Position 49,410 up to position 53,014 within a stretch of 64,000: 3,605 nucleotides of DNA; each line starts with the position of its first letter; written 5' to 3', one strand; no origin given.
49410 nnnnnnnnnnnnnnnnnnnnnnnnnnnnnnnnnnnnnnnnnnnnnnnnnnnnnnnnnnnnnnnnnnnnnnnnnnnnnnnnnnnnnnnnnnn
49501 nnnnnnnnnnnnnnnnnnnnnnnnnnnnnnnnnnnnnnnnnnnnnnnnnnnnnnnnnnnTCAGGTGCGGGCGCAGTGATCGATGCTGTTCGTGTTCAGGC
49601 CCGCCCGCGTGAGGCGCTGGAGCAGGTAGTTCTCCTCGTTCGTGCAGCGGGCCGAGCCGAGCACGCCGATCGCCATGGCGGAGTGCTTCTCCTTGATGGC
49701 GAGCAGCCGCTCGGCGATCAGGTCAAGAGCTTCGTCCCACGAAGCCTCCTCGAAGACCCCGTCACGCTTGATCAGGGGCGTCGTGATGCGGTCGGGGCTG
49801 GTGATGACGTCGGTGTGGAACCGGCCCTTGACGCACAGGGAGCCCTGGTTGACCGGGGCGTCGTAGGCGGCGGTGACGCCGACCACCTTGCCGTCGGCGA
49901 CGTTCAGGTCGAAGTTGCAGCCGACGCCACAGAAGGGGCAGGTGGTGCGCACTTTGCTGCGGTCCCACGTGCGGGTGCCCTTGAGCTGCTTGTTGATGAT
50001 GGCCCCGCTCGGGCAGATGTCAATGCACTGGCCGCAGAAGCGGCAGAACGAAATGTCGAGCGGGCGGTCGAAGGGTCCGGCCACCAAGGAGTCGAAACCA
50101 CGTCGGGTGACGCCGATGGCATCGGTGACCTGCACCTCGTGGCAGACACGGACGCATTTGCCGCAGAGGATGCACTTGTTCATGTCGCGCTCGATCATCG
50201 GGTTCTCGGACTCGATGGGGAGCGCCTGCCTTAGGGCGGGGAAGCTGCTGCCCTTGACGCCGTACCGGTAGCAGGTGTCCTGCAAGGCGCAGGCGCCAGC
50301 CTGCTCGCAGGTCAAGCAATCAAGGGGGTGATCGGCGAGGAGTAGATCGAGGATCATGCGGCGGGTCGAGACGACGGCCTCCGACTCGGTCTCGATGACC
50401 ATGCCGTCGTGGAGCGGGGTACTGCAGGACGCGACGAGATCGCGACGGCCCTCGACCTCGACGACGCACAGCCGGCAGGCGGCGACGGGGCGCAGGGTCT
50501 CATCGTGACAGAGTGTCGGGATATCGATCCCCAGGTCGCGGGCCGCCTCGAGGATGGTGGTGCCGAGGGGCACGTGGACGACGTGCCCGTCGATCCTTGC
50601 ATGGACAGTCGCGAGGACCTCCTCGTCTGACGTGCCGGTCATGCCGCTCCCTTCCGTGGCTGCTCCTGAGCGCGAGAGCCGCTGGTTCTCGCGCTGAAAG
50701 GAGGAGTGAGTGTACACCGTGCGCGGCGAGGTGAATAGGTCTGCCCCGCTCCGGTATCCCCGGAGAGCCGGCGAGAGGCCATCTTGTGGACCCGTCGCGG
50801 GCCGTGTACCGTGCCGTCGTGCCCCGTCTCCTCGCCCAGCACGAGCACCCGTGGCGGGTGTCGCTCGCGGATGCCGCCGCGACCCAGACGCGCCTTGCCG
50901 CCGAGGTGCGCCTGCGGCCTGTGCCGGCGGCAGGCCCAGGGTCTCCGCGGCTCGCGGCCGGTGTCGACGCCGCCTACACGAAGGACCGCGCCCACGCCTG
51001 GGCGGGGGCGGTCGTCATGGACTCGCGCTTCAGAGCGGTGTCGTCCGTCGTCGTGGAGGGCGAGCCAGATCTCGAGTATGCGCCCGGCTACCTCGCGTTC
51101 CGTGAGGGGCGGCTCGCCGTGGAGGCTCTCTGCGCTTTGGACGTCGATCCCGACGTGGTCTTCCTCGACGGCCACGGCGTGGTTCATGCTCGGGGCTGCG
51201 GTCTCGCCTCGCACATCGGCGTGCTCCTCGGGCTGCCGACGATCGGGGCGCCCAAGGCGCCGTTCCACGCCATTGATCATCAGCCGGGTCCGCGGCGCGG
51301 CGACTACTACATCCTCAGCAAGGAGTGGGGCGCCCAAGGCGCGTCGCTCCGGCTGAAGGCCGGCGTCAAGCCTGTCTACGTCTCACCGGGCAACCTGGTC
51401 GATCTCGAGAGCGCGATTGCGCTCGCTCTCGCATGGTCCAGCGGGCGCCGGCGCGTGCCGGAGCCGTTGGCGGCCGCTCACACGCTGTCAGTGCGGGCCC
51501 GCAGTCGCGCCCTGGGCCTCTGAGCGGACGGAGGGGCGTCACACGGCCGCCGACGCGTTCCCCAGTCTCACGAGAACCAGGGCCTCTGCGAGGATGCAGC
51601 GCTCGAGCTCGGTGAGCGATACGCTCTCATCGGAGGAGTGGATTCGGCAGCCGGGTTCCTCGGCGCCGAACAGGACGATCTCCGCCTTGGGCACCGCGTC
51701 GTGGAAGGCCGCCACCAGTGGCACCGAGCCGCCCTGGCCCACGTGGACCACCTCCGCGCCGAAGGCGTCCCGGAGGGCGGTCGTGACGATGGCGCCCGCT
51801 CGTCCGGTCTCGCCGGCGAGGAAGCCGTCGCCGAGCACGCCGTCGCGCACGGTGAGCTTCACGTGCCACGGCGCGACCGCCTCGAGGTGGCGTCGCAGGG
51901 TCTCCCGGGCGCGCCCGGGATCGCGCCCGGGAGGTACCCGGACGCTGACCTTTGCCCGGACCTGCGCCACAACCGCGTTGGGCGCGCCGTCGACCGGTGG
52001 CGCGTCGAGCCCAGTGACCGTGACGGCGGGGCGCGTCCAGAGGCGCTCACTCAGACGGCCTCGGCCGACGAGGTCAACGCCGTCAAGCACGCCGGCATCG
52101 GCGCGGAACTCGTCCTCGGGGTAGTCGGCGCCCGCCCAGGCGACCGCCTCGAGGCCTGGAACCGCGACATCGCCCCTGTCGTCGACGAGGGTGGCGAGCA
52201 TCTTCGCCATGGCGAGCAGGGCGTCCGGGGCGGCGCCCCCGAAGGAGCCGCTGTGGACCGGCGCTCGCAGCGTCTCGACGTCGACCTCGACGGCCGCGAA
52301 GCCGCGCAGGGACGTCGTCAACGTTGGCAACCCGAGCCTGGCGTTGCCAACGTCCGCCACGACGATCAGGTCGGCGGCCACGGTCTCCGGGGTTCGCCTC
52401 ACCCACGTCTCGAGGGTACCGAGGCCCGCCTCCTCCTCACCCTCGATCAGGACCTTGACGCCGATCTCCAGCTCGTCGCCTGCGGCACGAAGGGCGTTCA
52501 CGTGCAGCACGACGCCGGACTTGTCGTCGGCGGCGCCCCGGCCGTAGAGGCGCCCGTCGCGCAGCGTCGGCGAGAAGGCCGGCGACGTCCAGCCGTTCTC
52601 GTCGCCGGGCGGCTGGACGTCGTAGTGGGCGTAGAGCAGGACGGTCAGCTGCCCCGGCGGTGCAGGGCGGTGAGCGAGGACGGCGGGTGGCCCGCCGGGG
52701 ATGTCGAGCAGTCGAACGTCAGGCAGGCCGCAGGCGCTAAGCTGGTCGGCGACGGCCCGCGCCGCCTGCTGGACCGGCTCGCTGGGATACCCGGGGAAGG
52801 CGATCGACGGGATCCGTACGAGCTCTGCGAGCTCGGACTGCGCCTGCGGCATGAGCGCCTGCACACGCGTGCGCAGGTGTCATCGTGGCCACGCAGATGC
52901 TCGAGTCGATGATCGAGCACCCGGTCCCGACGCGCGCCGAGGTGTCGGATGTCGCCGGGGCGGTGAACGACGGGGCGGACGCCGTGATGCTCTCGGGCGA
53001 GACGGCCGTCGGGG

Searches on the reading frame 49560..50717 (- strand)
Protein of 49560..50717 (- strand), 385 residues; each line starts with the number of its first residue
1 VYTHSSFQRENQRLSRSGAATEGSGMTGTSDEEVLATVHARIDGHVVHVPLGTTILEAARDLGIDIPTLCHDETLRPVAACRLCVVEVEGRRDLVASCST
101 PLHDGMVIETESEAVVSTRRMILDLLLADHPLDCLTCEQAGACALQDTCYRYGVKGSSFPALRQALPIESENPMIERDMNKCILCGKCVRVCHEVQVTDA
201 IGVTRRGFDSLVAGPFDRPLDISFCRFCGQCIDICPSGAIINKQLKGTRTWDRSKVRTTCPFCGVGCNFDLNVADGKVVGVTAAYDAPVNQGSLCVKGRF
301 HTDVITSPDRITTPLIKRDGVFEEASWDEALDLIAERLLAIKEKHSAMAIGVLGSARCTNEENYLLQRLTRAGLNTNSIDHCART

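Call 25: search_protein_families(library=pfam, proteins=[window:49560-50717:-], max_evalue=0.001)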
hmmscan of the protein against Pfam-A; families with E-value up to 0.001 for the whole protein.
window:49560-50717:- (385 aa): 11 families
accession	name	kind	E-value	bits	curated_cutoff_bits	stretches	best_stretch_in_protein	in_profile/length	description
PF13510.11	Fer2_4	-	3.2e-21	75.6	22.8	1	37-112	3-81/82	2Fe-2S iron-sulfur cluster binding domain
PF04879.21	Molybdop_Fe4S4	-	9e-19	67.6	22.7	1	255-305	3-53/55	Molybdopterin oxidoreductase Fe4S4 domain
PF10588.14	NADH-G_4Fe-4S_3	-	1.3e-18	66.6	27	1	119-156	1-38/40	NADH-ubiquinone oxidoreductase-G iron-sulfur binding region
PF00384.28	Molybdopterin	-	1.4e-14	54.4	24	1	310-384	1-80/353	Molybdopterin oxidoreductase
PF22117.2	Fer4_Nqo3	-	8.2e-11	42.4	27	1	173-240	2-66/67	NADH-quinone oxidoreductase subunit 3, ferredoxin-like domain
PF12838.12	Fer4_7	-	3.7e-08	34.2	27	1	181-239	1-52/52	4Fe-4S dicluster domain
PF00037.32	Fer4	-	2.3e-06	27.6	21.1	1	221-240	4-23/24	4Fe-4S binding domain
PF12837.12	Fer4_6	-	4.4e-06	26.8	25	1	175-194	2-21/24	4Fe-4S binding domain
PF13183.11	Fer4_8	-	0.00024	22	27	1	179-238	2-67/68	4Fe-4S dicluster domain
PF13187.11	Fer4_9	-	0.00034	21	27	0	225-265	2-42/52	4Fe-4S dicluster domain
PF12797.12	Fer4_2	-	0.00083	19.6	24.5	1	174-193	2-21/22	4Fe-4S binding domain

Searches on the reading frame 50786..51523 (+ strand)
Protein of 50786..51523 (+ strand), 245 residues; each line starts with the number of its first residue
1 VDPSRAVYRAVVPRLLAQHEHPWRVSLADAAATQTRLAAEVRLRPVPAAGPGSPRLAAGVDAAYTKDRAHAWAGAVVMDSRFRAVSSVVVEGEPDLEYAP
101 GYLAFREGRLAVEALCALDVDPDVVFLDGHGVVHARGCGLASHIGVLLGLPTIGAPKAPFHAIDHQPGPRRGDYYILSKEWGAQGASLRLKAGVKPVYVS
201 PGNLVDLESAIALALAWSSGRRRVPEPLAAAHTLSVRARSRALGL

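Call 25: search_protein_families(library=pfam, proteins=[window:50786-51523:+], max_evalue=0.001)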
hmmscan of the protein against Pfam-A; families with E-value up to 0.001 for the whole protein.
window:50786-51523:+ (245 aa): 1 family
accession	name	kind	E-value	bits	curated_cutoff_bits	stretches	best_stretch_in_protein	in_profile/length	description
PF04493.20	Endonuclease_5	-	3.5e-49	167.6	23.4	1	50-232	16-197/198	Endonuclease V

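Call 27: find_encoding_contigs(protein=window:50786-51523:+, flank=10000, max_places=6)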
Protein window:50786-51523:+ (245 aa): 1 contig read that carries it; 1 place shown.
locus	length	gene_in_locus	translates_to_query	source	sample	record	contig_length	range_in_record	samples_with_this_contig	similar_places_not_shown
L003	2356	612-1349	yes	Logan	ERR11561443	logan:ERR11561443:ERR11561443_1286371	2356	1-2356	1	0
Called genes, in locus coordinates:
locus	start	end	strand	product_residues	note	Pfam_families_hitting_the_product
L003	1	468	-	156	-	?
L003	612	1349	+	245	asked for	PF04493:Endonuclease_5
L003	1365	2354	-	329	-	?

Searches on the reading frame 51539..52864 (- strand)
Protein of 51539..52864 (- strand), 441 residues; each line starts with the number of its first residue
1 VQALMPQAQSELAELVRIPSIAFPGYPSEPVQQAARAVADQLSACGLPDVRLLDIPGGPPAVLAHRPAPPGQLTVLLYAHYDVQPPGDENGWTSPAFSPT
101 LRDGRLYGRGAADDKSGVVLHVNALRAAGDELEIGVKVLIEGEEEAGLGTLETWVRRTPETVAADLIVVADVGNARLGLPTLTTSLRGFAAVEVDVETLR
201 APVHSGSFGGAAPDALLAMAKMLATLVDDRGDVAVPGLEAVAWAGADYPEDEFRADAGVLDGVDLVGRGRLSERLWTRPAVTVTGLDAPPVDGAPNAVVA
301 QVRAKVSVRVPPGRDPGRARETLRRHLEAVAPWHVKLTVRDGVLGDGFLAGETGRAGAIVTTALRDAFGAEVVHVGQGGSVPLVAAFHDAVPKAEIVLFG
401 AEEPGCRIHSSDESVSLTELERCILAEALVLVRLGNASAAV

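Call 7: find_encoding_contigs(protein=window:51539-52864:-, flank=10000, max_places=10)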
Protein window:51539-52864:- (441 aa): no gene with exactly this product is on record in the collection.

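Call 15: find_homologous_proteins(query=window:51539-52864:-, max_evalue=1e-20)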
Query window:51539-52864:- (441 aa): 7983 proteins with E <= 1e-20 among 8000 candidates; the best 120 are listed.
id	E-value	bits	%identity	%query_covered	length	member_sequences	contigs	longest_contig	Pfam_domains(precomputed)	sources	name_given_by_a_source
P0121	1.6e-280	948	100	99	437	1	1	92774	PF01546.34,PF07687.20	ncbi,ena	-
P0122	2.6e-213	727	77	99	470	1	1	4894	PF01546.34,PF04389.23,PF07687.20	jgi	jgi:cysteinylglycine-S-conjugate dipeptidase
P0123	3.9e-213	726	77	95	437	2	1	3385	PF01546.34,PF07687.20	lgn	-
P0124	1.9e-187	642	67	99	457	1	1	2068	PF01546.34,PF07687.20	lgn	-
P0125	6.1e-186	637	67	100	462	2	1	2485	PF01546.34,PF07687.20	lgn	-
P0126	1.5e-183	629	68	99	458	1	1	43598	PF01546.34,PF07687.20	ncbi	-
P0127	3.1e-183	628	66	99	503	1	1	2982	PF01546.34,PF07687.20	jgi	-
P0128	1.4e-181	622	68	98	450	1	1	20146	PF01546.34,PF07687.20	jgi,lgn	jgi:cysteinylglycine-S-conjugate dipeptidase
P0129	1.6e-180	619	66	99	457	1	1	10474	PF01546.34,PF07687.20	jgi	jgi:cysteinylglycine-S-conjugate dipeptidase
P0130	1.7e-178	612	66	96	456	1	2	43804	PF01546.34,PF07687.20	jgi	-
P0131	5.8e-178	610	65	98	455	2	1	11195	PF01546.34,PF07687.20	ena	-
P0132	2.7e-176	605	65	98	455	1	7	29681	PF01546.34,PF07687.20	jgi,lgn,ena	jgi:acetylornithine deacetylase/succinyl-diaminopimelate desuccinylase-like protein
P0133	1.4e-175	602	65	99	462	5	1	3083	PF01546.34,PF07687.20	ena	-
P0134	8.5e-174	597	64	99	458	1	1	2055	PF01546.34,PF07687.20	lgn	-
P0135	2.1e-171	589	67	98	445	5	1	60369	PF01546.34,PF07687.20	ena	-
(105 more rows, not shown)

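Call 16: find_encoding_contigs(protein=P0121, flank=10000, max_places=6)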
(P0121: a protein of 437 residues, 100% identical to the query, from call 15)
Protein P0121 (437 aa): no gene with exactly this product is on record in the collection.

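Call 17: list_cluster_members(proteins=[P0121, P0003, P0001])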
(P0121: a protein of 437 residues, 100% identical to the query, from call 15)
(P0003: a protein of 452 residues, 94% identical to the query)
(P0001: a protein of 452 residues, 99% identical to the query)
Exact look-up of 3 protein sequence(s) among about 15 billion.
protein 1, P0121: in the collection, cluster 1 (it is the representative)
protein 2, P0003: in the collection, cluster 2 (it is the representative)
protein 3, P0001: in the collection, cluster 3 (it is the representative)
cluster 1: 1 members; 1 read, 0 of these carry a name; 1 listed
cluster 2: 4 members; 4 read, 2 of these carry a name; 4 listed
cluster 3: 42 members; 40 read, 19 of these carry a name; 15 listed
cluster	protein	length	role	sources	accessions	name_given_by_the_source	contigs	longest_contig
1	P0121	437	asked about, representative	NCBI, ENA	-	-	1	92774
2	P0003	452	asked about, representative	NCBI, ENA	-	-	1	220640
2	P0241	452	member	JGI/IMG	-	replicative DNA helicase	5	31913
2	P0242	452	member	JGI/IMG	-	replicative DNA helicase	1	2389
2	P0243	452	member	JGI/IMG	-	-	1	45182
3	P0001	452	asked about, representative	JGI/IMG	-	replicative DNA helicase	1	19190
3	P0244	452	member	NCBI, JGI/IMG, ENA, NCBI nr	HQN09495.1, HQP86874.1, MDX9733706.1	MAG TPA: replicative DNA helicase [Thermoanaerobaculia bacterium] | replicative DNA helicase | replicative DNA helicase [Thermoanaerobaculia bacterium]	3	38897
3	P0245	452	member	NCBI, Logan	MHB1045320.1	MAG: replicative DNA helicase [Thermoanaerobaculia bacterium]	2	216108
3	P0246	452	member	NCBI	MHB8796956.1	MAG: replicative DNA helicase [Thermoanaerobaculia bacterium]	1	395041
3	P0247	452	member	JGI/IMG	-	replicative DNA helicase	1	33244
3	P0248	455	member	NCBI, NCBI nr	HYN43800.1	MAG TPA: replicative DNA helicase [Thermoanaerobaculia bacterium] | replicative DNA helicase [Thermoanaerobaculia bacterium]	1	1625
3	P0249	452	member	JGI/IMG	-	replicative DNA helicase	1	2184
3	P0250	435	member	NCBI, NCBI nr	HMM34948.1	MAG TPA: replicative DNA helicase, partial [Thermoanaerobaculia bacterium] | replicative DNA helicase [Thermoanaerobaculia bacterium]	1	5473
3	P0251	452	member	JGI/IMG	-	replicative DNA helicase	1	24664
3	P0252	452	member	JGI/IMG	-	replicative DNA helicase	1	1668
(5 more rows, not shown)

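Call 36: find_related_loci(query=window:51539-52852:-, collection=genome_contigs, flank=6000)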
Query window:51539-52852:- (437 aa) in genome_contigs; peptide patterns used: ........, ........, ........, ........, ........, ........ (x = any residue, [..] = any of these).
600 stretches matched a pattern (row limit reached: there are more); 513 encode a relative of the query (tblastn E <= 1e-3); the best 80 are kept; 80 distinct loci.
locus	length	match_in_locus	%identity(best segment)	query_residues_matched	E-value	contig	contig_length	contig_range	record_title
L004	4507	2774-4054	59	1-427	1e-152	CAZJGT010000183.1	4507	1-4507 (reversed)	MAG TPA_asm: uncultured Thermoleophilia bacterium isolate binchicken_co269_229 genome assembly, contig: NODE_20417_lengt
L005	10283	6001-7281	58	1-427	4e-148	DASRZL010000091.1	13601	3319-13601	MAG TPA_asm: Thermoleophilia bacterium isolate SMAG_U14282 k141_401223, whole genome shotgun sequence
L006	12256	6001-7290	57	1-430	4e-147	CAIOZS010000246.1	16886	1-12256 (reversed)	MAG: uncultured Thermoleophilia bacterium isolate AlinenLipids_bin-3389 genome assembly, contig: bin-3389:246/352, whole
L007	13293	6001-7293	56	1-431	3e-138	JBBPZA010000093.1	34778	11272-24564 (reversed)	MAG: Solirubrobacterales bacterium isolate bin.237 bin.237_S1Ck141_260246_length_34778_cov_58.3628, whole genome shotgun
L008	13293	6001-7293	55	1-431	3e-135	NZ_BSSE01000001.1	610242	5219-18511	Microtetraspora sp. NBRC 16547 sequence001, whole genome shotgun sequence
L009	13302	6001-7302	52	1-434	4e-134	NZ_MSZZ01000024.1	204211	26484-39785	Thermoactinospora rubra strain YIM 77501 contig024, whole genome shotgun sequence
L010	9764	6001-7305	53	1-435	7e-134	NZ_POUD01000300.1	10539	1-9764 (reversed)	Nonomuraea aridisoli strain KC333 NODE_300_length_10539_cov_46.5355, whole genome shotgun sequence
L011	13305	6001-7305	53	1-435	5e-134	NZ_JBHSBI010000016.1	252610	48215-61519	Nonomuraea purpurea strain TBRC 1276 GCM70011553_63, whole genome shotgun sequence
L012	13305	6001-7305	53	1-435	2e-132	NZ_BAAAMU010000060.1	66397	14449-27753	Nonomuraea maheshkhaliensis strain JCM 13929 sequence060, whole genome shotgun sequence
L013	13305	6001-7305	51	1-435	5e-128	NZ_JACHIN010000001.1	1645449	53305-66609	Nonomuraea endophytica strain DSM 45385 Ga0415315_01, whole genome shotgun sequence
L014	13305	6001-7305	53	1-435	3e-127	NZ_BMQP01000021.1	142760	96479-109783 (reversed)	Planobispora rosea strain JCM 3166 sequence021, whole genome shotgun sequence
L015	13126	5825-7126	51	1-435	2e-127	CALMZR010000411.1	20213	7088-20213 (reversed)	MAG TPA_asm: uncultured Chloroflexi bacterium isolate SRR6670122_bin.72_CONCOCT_v1.1_MAG genome assembly, contig: ERZ534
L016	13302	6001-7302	54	1-434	1e-127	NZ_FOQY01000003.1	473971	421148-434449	Streptosporangium canum strain CGMCC 4.2126, whole genome shotgun sequence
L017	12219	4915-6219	53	1-430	2e-127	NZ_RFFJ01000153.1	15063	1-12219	Streptomyces triticirhizae strain NEAU-YY642 Scaffold153, whole genome shotgun sequence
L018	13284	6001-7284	49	1-428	4e-127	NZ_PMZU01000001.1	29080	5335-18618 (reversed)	MAG: Methanoregula sp. isolate fen_34 73.20110800_E3D.97_contig_17886, whole genome shotgun sequence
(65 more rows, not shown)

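Call 60: find_encoding_contigs(protein=P0122, flank=5000, max_places=3)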
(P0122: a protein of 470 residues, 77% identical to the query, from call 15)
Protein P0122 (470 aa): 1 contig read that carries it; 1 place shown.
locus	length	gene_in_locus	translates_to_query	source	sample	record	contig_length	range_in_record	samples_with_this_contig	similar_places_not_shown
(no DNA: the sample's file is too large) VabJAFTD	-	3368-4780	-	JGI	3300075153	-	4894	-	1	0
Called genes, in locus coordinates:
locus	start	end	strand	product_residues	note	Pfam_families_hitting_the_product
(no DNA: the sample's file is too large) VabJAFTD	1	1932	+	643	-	?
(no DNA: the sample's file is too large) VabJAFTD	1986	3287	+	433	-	PF03663:Glyco_hydro_76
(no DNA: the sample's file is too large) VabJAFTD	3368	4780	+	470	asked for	PF04389:Peptidase_M28 (weak), PF01546:Peptidase_M20, PF07687:M20_dimer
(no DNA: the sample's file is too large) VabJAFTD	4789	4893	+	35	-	?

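Call 61: find_encoding_contigs(protein=P0126, flank=6000, max_places=3)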
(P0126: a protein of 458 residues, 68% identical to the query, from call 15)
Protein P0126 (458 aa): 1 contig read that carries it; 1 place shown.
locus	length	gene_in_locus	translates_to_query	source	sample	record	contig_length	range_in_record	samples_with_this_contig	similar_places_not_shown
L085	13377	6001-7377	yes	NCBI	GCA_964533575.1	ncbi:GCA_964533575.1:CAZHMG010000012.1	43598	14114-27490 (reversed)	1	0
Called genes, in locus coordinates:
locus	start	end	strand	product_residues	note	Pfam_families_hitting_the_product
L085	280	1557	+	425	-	PF13480:Acetyltransf_6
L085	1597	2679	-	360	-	-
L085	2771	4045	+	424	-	PF03663:Glyco_hydro_76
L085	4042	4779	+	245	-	PF01904:DUF72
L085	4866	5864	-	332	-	-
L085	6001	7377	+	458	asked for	PF01546:Peptidase_M20, PF07687:M20_dimer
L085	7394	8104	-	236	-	PF04493:Endonuclease_5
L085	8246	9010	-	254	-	PF01061:ABC2_membrane, PF12698:ABC2_membrane_3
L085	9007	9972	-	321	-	PF00005:ABC_tran, PF13304:AAA_21 (weak), PF13732:DrrA1-3_C (weak)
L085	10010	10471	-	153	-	PF01894:YjbQ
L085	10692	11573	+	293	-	PF00005:ABC_tran, PF02463:SMC_N (faint), PF13304:AAA_21 (faint)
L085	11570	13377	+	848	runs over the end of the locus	PF12704:MacB_PCD, PF02687:FtsX, PF12704:MacB_PCD, PF02687:FtsX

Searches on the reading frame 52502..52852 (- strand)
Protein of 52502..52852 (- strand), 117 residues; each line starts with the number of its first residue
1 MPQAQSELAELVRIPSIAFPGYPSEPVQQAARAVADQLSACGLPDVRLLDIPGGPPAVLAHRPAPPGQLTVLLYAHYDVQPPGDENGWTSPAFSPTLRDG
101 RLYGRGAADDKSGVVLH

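Call 35: find_homologous_proteins(query=window:52502-52852:-, max_evalue=1e-10)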
Query window:52502-52852:- (117 aa): 734 proteins with E <= 1e-10 among 817 candidates; the best 120 are listed.
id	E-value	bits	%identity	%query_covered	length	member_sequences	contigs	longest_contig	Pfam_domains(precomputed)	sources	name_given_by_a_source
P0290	6.7e-45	170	69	100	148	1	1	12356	PF01546.34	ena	-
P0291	2.0e-41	159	65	100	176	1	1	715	PF01546.34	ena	-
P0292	2.8e-41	158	65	100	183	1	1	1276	PF01546.34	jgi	jgi:acetylornithine deacetylase/succinyl-diaminopimelate desuccinylase-like protein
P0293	5.1e-41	157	62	100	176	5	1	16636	PF01546.34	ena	-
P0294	4.7e-40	154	62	100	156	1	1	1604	PF01546.34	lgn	-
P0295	1.1e-39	153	64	98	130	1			PF01546.34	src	-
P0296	1.6e-39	153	63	100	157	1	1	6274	PF01546.34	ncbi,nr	ncbi:MAG: M20/M25/M40 family metallo-hydrolase, partial [Candidatus Nanopelagicales bacterium]|nr:M2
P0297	1.7e-38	149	62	100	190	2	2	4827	PF01546.34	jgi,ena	-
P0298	7.5e-38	147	61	100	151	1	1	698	PF01546.34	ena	-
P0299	9.3e-38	147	69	85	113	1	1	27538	PF01546.34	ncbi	-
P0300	1.1e-37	147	61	100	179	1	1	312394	PF01546.34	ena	-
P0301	4.0e-37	145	62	100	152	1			PF01546.34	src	-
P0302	7.4e-37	144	61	100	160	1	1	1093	PF01546.34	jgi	jgi:acetylornithine deacetylase/succinyl-diaminopimelate desuccinylase-like protein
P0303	1.3e-36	143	62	95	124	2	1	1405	PF01546.34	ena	-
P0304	2.2e-36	142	65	94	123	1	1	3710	PF01546.34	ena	-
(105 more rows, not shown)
